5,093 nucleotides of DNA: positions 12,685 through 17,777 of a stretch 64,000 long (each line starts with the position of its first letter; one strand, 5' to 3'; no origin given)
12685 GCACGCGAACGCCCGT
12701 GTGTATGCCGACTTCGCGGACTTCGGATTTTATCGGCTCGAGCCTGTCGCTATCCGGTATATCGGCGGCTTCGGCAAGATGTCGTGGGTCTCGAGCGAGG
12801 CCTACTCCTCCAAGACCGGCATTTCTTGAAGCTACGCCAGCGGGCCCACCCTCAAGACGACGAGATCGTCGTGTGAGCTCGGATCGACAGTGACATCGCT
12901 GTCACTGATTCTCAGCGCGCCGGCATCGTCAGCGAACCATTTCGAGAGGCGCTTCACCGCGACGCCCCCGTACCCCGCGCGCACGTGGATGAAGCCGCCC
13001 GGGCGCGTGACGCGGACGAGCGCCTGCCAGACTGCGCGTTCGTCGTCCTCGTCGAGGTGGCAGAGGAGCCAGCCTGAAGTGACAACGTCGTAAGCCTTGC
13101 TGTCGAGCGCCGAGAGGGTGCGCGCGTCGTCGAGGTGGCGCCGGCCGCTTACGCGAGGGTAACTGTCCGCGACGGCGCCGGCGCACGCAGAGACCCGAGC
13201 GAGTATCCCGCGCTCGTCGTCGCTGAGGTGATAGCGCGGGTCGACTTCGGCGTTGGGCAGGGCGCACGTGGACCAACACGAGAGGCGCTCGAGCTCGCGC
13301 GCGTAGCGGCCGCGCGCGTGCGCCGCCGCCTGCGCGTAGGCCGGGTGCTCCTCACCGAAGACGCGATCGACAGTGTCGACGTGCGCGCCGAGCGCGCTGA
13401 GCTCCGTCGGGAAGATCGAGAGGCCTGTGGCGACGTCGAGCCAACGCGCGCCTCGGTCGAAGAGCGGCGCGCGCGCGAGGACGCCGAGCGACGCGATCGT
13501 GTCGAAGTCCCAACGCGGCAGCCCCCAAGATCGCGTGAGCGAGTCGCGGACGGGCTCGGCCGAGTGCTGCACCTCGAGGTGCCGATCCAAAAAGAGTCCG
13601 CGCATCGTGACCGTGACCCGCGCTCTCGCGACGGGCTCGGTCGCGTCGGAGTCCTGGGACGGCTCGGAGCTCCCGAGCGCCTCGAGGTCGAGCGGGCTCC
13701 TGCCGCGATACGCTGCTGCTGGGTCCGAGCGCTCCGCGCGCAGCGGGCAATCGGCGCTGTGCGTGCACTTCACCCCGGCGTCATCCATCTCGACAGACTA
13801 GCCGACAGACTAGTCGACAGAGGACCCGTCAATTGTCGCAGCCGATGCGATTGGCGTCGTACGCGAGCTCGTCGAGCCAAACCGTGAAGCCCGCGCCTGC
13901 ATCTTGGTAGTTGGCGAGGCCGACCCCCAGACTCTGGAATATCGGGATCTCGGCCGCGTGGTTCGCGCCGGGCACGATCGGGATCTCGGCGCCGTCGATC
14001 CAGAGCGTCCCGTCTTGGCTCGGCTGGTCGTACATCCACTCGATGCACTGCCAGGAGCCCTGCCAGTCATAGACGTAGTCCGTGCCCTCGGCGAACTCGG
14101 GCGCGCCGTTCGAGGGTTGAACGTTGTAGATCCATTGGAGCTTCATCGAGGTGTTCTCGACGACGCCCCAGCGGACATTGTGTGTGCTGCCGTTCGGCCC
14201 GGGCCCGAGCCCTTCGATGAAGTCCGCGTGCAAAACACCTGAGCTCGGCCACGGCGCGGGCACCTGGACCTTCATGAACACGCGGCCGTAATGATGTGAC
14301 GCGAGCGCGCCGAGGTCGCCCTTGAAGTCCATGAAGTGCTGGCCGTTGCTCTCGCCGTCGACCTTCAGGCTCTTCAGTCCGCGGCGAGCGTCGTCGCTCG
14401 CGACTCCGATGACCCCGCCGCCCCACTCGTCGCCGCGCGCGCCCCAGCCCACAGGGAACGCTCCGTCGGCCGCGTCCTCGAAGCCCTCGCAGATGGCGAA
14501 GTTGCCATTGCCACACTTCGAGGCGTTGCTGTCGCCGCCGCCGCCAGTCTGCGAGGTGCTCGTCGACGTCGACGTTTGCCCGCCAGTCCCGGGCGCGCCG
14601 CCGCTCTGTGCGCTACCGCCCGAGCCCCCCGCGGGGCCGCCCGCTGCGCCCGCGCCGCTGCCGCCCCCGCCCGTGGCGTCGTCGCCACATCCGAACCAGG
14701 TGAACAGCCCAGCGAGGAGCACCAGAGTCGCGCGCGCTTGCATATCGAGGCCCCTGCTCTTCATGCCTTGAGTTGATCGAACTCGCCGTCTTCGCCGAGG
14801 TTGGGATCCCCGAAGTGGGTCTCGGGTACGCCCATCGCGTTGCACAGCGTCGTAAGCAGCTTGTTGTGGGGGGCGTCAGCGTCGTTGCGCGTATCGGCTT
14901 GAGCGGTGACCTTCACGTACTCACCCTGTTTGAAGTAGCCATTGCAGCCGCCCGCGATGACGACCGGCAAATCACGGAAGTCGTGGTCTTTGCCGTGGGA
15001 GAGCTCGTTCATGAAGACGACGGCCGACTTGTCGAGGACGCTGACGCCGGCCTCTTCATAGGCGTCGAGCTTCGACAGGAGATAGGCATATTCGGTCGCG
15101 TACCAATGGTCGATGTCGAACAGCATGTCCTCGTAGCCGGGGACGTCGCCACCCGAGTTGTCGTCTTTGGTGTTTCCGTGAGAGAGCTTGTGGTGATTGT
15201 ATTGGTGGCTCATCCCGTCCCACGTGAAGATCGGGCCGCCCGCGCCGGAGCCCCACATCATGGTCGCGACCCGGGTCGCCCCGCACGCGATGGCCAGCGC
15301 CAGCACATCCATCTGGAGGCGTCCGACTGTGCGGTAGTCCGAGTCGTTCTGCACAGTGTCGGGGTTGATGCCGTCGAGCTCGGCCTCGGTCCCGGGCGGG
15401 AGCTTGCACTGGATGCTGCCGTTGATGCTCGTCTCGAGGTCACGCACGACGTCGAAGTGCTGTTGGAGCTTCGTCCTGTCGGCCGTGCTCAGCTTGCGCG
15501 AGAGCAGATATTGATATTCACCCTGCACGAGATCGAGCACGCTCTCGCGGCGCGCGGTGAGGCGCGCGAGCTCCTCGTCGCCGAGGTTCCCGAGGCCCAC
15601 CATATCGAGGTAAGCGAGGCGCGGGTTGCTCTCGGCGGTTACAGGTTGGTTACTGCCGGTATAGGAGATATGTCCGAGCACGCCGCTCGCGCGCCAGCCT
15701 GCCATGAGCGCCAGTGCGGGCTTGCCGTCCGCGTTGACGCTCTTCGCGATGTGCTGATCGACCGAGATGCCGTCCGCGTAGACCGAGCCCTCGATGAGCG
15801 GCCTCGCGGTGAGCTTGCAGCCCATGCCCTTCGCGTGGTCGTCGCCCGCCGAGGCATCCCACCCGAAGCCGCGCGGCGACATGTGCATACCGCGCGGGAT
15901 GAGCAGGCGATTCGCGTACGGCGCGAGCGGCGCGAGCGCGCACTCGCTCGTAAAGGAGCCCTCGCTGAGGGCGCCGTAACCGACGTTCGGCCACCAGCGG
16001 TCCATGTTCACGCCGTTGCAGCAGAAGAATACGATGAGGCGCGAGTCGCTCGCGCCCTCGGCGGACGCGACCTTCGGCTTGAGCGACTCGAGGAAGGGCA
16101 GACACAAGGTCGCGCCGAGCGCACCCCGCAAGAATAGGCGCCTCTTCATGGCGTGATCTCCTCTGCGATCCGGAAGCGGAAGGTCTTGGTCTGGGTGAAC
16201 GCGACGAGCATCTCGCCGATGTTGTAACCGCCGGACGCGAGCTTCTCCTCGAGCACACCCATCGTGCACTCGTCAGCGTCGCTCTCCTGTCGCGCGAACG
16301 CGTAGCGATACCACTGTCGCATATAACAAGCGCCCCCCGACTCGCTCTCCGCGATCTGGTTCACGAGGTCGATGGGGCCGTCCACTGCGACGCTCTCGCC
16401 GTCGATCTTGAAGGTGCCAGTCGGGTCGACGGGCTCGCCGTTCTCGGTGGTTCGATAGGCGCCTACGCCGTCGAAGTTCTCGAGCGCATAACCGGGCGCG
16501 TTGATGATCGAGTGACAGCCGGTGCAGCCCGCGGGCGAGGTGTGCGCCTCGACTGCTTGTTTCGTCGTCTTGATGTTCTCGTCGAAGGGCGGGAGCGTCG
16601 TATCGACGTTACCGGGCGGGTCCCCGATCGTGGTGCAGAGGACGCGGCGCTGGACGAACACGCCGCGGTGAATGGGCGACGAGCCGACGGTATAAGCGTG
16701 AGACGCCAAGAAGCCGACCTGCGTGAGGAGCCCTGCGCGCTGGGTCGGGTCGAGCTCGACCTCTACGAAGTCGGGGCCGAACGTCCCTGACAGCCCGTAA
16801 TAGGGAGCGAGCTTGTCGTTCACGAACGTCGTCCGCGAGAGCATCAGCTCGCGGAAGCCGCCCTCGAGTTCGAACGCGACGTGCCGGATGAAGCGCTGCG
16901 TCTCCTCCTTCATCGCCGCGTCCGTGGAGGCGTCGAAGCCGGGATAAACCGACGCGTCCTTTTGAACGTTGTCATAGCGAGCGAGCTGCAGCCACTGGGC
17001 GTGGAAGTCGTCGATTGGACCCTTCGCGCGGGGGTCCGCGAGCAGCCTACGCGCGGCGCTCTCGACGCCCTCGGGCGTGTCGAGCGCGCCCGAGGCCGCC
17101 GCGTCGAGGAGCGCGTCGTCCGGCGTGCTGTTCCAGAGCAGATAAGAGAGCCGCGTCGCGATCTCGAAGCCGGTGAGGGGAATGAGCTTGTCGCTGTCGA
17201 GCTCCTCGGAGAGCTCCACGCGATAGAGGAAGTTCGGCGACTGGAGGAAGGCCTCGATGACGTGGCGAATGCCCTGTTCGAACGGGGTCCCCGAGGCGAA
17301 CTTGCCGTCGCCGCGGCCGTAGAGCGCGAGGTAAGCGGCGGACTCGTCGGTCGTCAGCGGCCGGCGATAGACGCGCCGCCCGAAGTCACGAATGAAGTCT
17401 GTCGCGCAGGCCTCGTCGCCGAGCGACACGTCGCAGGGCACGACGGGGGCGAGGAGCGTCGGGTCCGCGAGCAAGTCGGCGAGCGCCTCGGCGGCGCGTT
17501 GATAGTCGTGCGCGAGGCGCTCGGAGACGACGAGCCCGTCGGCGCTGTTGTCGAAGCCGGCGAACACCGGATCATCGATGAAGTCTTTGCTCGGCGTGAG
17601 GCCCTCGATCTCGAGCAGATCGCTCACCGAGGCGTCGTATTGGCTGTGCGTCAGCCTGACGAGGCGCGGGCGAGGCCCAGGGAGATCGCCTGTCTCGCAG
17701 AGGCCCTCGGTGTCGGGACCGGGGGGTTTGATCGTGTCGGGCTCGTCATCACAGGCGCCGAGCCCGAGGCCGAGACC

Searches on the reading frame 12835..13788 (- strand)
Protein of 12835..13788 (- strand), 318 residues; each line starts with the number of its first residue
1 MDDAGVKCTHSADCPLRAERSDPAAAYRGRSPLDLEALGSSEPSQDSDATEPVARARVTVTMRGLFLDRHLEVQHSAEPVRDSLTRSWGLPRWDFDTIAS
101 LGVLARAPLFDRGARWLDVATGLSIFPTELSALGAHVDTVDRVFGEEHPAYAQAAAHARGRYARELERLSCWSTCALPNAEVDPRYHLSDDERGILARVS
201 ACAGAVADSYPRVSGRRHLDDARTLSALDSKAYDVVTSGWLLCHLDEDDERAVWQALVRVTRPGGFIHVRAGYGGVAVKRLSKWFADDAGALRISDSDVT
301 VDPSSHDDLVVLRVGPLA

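Call 4: search_protein_families(library=pfam, proteins=[window:12835-13788:-], max_evalue=0.01)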
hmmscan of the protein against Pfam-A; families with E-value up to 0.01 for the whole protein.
window:12835-13788:- (318 aa): 4 families
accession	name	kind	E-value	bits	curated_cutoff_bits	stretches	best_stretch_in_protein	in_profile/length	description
PF08241.18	Methyltransf_11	-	2.4e-06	28.5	21.2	1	219-267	48-93/95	Methyltransferase domain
PF13649.12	Methyltransf_25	-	5.4e-05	24.2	27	1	218-265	51-97/97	Methyltransferase domain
PF08242.18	Methyltransf_12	-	0.00047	21.3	30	1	224-267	57-98/98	Methyltransferase domain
PF13489.12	Methyltransf_23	-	0.00063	20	27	1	105-267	15-114/164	Methyltransferase domain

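Call 5: search_protein_families(library=ncbifam, proteins=[window:12835-13788:-], max_evalue=0.01)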
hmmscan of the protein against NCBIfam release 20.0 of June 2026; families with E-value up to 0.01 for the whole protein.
window:12835-13788:- (318 aa): 2 families
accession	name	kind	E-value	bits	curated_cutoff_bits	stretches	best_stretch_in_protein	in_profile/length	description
NF043040.1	corrin_prot_MT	hypoth_equivalog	0.0027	17.2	180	0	221-269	98-147/216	corrinoid protein-associated methyltransferase CpaM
NF004851.0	PRK06202.1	equivalog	0.0084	15.6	243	0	222-260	120-157/237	hypothetical protein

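Call 39: search_protein_families(library=padloc, proteins=[window:12835-13788:-], max_evalue=0.01)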
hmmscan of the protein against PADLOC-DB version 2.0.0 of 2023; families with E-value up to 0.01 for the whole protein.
window:12835-13788:- (318 aa): 1 family
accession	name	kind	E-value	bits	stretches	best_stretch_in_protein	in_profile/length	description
PDLC04134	mad2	-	4.8e-05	20.4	1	218-307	344-436/492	mads_2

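Call 75: search_protein_families(library=phrogs, proteins=[window:12835-13788:-], max_evalue=0.001)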
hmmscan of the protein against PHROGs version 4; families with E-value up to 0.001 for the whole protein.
window:12835-13788:- (318 aa): 0 families

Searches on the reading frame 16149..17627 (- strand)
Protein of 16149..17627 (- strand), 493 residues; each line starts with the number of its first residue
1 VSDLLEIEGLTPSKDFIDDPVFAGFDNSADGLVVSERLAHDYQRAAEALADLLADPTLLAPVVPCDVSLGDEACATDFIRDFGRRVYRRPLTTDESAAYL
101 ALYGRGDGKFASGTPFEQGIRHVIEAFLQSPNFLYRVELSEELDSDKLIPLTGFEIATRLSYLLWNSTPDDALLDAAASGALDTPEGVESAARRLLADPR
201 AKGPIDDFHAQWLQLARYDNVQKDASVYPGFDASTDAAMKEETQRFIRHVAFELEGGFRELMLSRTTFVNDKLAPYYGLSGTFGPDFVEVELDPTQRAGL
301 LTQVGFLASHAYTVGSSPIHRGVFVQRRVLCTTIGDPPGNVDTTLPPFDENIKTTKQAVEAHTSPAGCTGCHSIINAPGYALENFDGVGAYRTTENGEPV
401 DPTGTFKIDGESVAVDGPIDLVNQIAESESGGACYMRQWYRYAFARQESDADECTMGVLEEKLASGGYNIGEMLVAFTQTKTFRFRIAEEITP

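Call 37: search_protein_families(library=pfam, proteins=[window:16149-17627:-], max_evalue=0.001)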
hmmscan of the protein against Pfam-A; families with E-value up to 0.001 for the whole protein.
window:16149-17627:- (493 aa): 5 families
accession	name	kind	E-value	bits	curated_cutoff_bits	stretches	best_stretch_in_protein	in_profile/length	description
PF07631.16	PSD4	-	1.1e-43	149.3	23.3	1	151-279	1-128/128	Protein of unknown function (DUF1592)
PF07627.16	PSCyt3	-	2.2e-29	102.1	27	1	297-395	1-98/98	Protein of unknown function (DUF1588)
PF07637.16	PSD5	-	9.6e-23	80.8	34.2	1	74-138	1-62/62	Protein of unknown function (DUF1595)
PF07624.16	PSD2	-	2.3e-12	46.9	25.8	1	414-483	4-74/74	Protein of unknown function (DUF1585)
PF07626.16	PSD3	-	1e-09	39.2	23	1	2-52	13-62/65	Protein of unknown function (DUF1587)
